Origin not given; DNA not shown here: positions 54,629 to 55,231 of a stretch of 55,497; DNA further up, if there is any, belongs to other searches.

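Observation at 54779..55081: Stand-alone YEATS-like domain with the acyl-lysine reader residues apparently intact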

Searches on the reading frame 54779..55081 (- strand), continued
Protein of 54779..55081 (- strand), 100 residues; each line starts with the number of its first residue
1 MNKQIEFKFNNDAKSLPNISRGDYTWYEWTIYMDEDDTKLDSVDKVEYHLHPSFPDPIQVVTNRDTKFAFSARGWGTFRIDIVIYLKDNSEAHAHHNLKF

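Call 43: find_related_loci(query=A3, collection=metagenome_contigs, flank=6000)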
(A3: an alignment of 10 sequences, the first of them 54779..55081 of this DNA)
Query A3 (100 aa) in metagenome_contigs; peptide patterns used: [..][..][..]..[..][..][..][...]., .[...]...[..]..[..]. (x = any residue, [..] = any of these).
204 stretches matched a pattern; 125 encode a relative of the query (tblastn E <= 1e-3); the best 80 are kept; 80 distinct loci.
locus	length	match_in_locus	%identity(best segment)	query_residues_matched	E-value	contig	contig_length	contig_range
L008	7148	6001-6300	100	1-100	1e-66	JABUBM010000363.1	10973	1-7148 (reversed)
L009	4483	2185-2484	99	1-100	6e-66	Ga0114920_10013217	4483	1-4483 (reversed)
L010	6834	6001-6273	47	6-98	1e-27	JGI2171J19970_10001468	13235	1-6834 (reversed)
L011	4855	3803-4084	46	5-100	4e-27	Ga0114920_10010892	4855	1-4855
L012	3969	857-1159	43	4-96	2e-26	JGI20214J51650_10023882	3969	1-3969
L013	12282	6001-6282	39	5-100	2e-26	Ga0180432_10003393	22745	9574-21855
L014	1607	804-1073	48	7-98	2e-26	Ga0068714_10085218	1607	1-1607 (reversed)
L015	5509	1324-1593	48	7-98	2e-26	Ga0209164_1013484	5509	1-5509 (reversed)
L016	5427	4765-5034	47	7-98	8e-26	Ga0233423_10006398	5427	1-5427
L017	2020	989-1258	48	7-98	1e-25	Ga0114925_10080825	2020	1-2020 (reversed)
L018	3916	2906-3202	41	2-98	3e-25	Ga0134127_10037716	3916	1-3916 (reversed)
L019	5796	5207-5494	36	3-100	5e-25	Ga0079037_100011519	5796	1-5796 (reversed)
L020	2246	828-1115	36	3-100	2e-24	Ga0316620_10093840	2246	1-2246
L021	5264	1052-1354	43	6-98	2e-24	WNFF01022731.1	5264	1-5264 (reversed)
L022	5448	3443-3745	43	6-98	2e-24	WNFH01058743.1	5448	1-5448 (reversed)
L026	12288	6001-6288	44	5-98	7e-24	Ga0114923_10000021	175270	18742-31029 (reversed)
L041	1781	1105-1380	44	5-98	2e-21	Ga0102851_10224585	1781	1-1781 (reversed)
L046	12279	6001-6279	38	6-100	2e-20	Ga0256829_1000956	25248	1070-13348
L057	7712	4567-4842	39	5-98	9e-20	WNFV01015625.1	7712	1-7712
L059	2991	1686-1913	42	23-98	1e-19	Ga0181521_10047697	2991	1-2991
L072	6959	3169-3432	37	8-96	8e-19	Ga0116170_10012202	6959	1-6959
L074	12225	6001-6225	37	26-100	1e-18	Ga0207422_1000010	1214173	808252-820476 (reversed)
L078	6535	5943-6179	39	21-100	2e-18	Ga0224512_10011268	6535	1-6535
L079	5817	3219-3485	35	8-98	2e-18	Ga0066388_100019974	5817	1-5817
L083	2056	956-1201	39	19-100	5e-18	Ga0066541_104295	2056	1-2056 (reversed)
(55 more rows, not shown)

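Call 66: find_related_loci(query=A3, collection=viral_contigs, flank=5000)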
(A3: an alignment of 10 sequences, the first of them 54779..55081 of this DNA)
Query A3 (100 aa) in viral_contigs; peptide patterns used: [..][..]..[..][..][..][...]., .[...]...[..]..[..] (x = any residue, [..] = any of these).
35 stretches matched a pattern, but none encodes a relative of the query by tblastn (E <= 1e-3).
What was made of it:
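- On Catalogued anti-phage defence systems (PADLOC-DB v2): No viral contigs carry it (call 66).
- No relatives were found on viral contigs (call 66).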

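Call 69: search_protein_families(library=pfam, proteins=[L011:974-3112:+, L011:4159-4530:+, L010:2692-3735:-, L010:52-891:-, L010:2023-2541:-, L016:130-2298:-, L016:3310-3906:+, L026:1362-2603:+, L026:8170-9420:+, L026:9759-12044:-], max_evalue=0.00001)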
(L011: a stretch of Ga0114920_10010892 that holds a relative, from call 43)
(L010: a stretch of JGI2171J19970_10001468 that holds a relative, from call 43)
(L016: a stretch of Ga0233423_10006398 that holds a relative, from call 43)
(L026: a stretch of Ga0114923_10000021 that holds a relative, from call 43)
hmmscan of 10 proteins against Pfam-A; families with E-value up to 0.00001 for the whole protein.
L011:974-3112:+ (712 aa): 3 families
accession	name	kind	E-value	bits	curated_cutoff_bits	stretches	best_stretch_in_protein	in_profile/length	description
PF16868.10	NMT1_3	-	4.8e-65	220.5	27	1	45-325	3-289/289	NMT1-like family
PF22614.2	Slo-like_RCK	-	9.1e-09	35.4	24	1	466-568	2-112/119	Calcium-activated potassium channel slowpoke-like RCK domain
PF02254.24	TrkA_N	-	9.3e-07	29.6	23.8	1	470-601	1-115/116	TrkA-N domain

L011:4159-4530:+ (123 aa): 0 families

L010:2692-3735:- (347 aa): 10 families
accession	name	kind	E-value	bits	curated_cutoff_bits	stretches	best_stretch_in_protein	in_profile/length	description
PF13649.12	Methyltransf_25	-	9.5e-18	65.1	27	1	153-245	1-97/97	Methyltransferase domain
PF13847.12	Methyltransf_31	-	1.2e-17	64.4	27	1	148-270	2-128/145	Methyltransferase domain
PF08241.18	Methyltransf_11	-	1.2e-16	61.5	21.2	1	154-247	1-93/95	Methyltransferase domain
PF08242.18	Methyltransf_12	-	4.2e-16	59.9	30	1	154-246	1-97/98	Methyltransferase domain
PF13489.12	Methyltransf_23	-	4.1e-11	43.3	27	1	146-308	19-156/164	Methyltransferase domain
PF05401.17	NodS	-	9.4e-08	32.6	24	1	149-245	43-140/201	Nodulation protein S (NodS)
PF02353.26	CMAS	-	2.1e-07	31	27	1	137-254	50-169/273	Mycolic acid cyclopropane synthetase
PF05175.20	MTS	-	2.4e-07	31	23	1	141-246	23-135/170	Methyltransferase small domain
PF00891.24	Methyltransf_2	-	1.8e-06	27.9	22.3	1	136-225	49-138/210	O-methyltransferase domain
PF13679.12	Methyltransf_32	-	1e-05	26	27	0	145-233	21-117/143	Methyltransferase domain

L010:52-891:- (279 aa): 1 family
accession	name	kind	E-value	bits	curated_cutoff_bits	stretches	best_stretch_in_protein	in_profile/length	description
PF00565.23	SNase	-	2.7e-18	66.8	21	1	69-167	2-106/107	Staphylococcal nuclease homologue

L010:2023-2541:- (172 aa): 0 families

L016:130-2298:- (722 aa): 3 families
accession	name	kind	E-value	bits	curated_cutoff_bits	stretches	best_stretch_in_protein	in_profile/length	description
PF02518.31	HATPase_c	-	2.9e-28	98.9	26.4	1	353-460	2-110/111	Histidine kinase-, DNA gyrase B-, and HSP90-like ATPase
PF00072.30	Response_reg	-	3.8e-21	75.8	30.2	1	597-681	1-81/111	Response regulator receiver domain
PF00512.31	HisKA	-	3.2e-18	66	26.9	1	235-306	2-66/66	His Kinase A (phospho-acceptor) domain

L016:3310-3906:+ (198 aa): 0 families

L026:1362-2603:+ (413 aa): 3 families
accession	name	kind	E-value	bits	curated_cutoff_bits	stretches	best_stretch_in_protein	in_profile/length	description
PF09173.17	eIF2_C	-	1.1e-28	99.7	22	1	330-413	3-86/86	Initiation factor eIF2 gamma, C terminal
PF00009.33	GTP_EFTU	-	1.3e-27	97.1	26.5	1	11-207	4-187/188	Elongation factor Tu GTP binding domain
PF03144.31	GTP_EFTU_D2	-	9.8e-08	32.8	30.3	1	239-307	1-65/73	Elongation factor Tu domain 2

L026:8170-9420:+ (416 aa): 1 family
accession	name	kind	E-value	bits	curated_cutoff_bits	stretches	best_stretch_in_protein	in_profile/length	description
PF04326.19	SLFN_AlbA_2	-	2.6e-22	80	25.3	1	19-129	1-112/118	Schlafen, AlbA_2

L026:9759-12044:- (761 aa): 0 families
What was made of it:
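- On Catalogued anti-phage defence systems (PADLOC-DB v2): A Schlafen/AlbA_2 gene lies near the module in L026 (call 69).
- An archaeal contig with aIF2-gamma (L026, call 69).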

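Call 82: search_protein_families(library=pfam, proteins=[L074:5250-5945:+, L078:5174-5908:+, L083:185-883:+, L074:5947-6648:+, L046:3754-6762:+, L072:3121-4089:+, L059:1596-2189:+, L041:1105-1781:+, L057:3628-4566:+, L079:2631-3938:+], max_evalue=0.01)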
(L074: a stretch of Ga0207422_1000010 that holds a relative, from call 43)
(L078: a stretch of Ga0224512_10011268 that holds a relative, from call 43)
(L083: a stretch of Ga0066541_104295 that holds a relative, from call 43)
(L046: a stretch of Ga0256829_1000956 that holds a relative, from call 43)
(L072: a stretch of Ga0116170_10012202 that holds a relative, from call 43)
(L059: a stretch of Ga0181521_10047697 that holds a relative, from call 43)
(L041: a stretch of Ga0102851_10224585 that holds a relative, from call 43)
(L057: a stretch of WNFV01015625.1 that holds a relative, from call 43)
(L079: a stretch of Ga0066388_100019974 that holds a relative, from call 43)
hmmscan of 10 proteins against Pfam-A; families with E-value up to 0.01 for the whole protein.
L074:5250-5945:+ (231 aa): 1 family
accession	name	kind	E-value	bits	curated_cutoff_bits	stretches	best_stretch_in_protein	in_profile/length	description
PF13676.11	TIR_2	-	0.0046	17.9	28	0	3-100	1-92/122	TIR domain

L078:5174-5908:+ (244 aa): 1 family
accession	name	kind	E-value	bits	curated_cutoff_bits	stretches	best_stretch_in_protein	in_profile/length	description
PF13676.11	TIR_2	-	0.00022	22.1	28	1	19-126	6-109/122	TIR domain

L083:185-883:+ (232 aa): 0 families

L074:5947-6648:+ (233 aa): 4 families
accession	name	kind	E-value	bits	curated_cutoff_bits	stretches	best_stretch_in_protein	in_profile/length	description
PF20305.4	pYEATS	-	2.8e-23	82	26.9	1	20-91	1-72/73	prokaryotic YEATS domain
PF13676.11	TIR_2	-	8.1e-13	49.4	28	1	114-226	3-121/122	TIR domain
PF03366.22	YEATS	-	7.8e-12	45.4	22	1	19-84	3-65/80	YEATS family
PF08937.16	ThsB_TIR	-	0.0091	16.8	21.2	0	148-195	46-95/100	Thoeris protein ThsB, TIR-like domain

L046:3754-6762:+ (1002 aa): 4 families
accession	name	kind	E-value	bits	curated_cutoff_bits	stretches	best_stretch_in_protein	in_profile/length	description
PF03781.23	FGE-sulfatase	-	2.4e-38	132.7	23.3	1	535-726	33-255/255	Sulfatase-modifying factor enzyme 1-like domain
PF20305.4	pYEATS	-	1.1e-20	73.7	26.9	1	769-841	1-73/73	prokaryotic YEATS domain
PF00763.28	THF_DHG_CYH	-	1.2e-16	61.4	32.8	1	869-968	11-112/115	Tetrahydrofolate dehydrogenase/cyclohydrolase, catalytic domain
PF03366.22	YEATS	-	1.6e-13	50.8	22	1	767-843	2-79/80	YEATS family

L072:3121-4089:+ (322 aa): 25 families
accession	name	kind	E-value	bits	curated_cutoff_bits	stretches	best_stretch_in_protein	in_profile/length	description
PF13424.12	TPR_12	-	1.5e-23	83.2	30.1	3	192-261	5-76/77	Tetratricopeptide repeat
PF07719.23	TPR_2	-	1e-17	63.1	27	2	272-299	3-30/34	Tetratricopeptide repeat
PF00515.34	TPR_1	-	5e-17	61.4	27.8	2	231-258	2-29/34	Tetratricopeptide repeat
PF20305.4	pYEATS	-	1.2e-15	57.6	26.9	1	34-105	1-72/73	prokaryotic YEATS domain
PF13176.12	TPR_7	-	1.1e-14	53.7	27.9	1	272-306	1-35/36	Tetratricopeptide repeat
PF13181.12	TPR_8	-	5.7e-13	48.3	25.7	2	231-259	2-30/34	Tetratricopeptide repeat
PF14938.12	SNAP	-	8.5e-13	48.8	25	1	150-295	35-180/282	Soluble NSF attachment protein, SNAP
PF03366.22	YEATS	-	7.6e-08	32.7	22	1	34-104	4-75/80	YEATS family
PF13174.12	TPR_6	-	1.2e-07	32.4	26.3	0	231-258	1-28/33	Tetratricopeptide repeat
PF13428.12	TPR_14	-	1.2e-07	32.1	23.5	0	116-147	7-36/44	Tetratricopeptide repeat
PF13374.12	TPR_10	-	1.1e-06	28.9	27.5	0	236-258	8-30/42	Tetratricopeptide repeat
PF13414.12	TPR_11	-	1.1e-06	28.7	26.8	0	277-299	1-23/42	TPR repeat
PF04212.24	MIT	-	4e-06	27.3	30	0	203-222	17-36/66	MIT (microtubule interacting and transport) domain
PF14559.12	TPR_19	-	5.9e-05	23.7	25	0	120-174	1-49/68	Tetratricopeptide repeat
PF24762.1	TPR_IF140-IFT172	-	0.0001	21.6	26.8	0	190-260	77-254/486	IF140/IFT172 TPR domain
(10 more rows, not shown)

L059:1596-2189:+ (197 aa): 2 families
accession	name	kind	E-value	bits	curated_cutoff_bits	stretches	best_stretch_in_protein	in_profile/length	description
PF20305.4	pYEATS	-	7.3e-22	77.5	26.9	1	35-106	1-72/73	prokaryotic YEATS domain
PF03366.22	YEATS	-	8.8e-14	51.7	22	1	35-109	4-79/80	YEATS family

L041:1105-1781:+ (225 aa): 5 families
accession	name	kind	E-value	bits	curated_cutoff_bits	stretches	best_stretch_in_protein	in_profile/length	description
PF00805.28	Pentapeptide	-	6e-42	141.2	20.2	5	107-144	2-39/40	Pentapeptide repeats (8 copies)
PF13599.13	Pentapeptide_4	-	4.6e-14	52.7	38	2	107-171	12-76/78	Pentapeptide repeat region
PF20305.4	pYEATS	-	8.4e-12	45.3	26.9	1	21-93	1-73/73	prokaryotic YEATS domain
PF13576.12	Pentapeptide_3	-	7.7e-09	36.1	27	0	110-141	3-36/48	Pentapeptide repeats (9 copies)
PF03366.22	YEATS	-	2.6e-06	27.8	22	1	21-95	4-79/80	YEATS family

L057:3628-4566:+ (312 aa): 0 families

L079:2631-3938:+ (435 aa): 2 families
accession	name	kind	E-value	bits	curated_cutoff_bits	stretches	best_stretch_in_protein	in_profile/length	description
PF20305.4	pYEATS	-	2e-20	72.9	26.9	1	214-286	1-73/73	prokaryotic YEATS domain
PF03366.22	YEATS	-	1.8e-12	47.4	22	1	213-288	3-79/80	YEATS family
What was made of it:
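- A fusion to TIR_2 at 49 bits (call 82).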
